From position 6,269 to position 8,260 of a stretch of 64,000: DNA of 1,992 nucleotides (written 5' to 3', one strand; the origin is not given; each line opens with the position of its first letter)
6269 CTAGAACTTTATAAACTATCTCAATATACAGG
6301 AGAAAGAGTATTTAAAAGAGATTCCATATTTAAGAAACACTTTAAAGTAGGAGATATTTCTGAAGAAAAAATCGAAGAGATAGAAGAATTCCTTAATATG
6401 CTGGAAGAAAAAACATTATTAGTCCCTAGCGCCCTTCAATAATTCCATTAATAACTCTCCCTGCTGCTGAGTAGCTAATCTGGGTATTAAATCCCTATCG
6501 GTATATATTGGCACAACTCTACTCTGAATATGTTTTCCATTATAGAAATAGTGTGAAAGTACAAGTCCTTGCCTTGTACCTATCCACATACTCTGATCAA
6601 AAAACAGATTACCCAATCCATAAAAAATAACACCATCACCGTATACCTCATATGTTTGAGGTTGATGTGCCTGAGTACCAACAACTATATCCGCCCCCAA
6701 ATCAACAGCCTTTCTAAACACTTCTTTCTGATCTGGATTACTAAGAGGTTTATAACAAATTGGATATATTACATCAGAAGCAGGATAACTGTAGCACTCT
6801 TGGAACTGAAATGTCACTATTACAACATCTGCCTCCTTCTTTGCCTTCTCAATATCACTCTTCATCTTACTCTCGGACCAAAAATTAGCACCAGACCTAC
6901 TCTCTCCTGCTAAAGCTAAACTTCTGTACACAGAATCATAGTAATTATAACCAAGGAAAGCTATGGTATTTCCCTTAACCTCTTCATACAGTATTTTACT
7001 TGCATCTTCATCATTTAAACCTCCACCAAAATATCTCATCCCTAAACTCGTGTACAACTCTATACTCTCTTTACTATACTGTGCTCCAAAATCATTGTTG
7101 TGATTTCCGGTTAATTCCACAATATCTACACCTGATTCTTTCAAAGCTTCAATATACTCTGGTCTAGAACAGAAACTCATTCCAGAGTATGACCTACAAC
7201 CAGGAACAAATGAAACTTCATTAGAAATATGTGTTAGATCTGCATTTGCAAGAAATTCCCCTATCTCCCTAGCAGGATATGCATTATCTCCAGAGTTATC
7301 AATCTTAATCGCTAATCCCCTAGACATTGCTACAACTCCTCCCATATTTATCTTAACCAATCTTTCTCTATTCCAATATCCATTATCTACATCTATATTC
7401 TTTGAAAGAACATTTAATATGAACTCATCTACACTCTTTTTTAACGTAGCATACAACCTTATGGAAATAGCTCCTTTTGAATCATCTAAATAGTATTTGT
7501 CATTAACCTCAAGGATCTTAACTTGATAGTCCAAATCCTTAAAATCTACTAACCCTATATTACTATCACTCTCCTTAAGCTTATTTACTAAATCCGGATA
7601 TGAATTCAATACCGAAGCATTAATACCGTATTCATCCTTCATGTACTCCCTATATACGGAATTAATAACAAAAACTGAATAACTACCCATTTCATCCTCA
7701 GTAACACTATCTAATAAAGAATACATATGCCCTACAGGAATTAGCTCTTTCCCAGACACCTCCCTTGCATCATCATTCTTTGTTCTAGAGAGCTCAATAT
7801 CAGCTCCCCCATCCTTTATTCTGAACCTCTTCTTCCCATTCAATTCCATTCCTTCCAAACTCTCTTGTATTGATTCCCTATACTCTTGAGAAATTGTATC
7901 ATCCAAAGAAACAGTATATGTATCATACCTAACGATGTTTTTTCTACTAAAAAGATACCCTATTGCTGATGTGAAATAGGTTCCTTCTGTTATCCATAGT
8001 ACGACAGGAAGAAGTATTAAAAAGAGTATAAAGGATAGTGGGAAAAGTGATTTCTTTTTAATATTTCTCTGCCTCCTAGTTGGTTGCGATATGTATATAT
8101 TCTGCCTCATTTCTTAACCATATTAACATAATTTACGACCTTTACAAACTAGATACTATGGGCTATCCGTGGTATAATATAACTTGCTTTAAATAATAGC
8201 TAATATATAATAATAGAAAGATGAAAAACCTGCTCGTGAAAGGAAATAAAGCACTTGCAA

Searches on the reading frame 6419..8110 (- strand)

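Call 69: search_protein_families(library=pfam, proteins=[window:6419-8110:-], max_evalue=0.00001)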
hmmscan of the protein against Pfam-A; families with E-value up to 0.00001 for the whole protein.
window:6419-8110:- (563 aa): 1 family
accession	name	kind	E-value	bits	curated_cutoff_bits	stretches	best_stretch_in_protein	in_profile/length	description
PF09587.15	PGA_cap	-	8.5e-43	147.1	27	1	254-506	2-255/255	Bacterial capsule synthesis protein PGA_cap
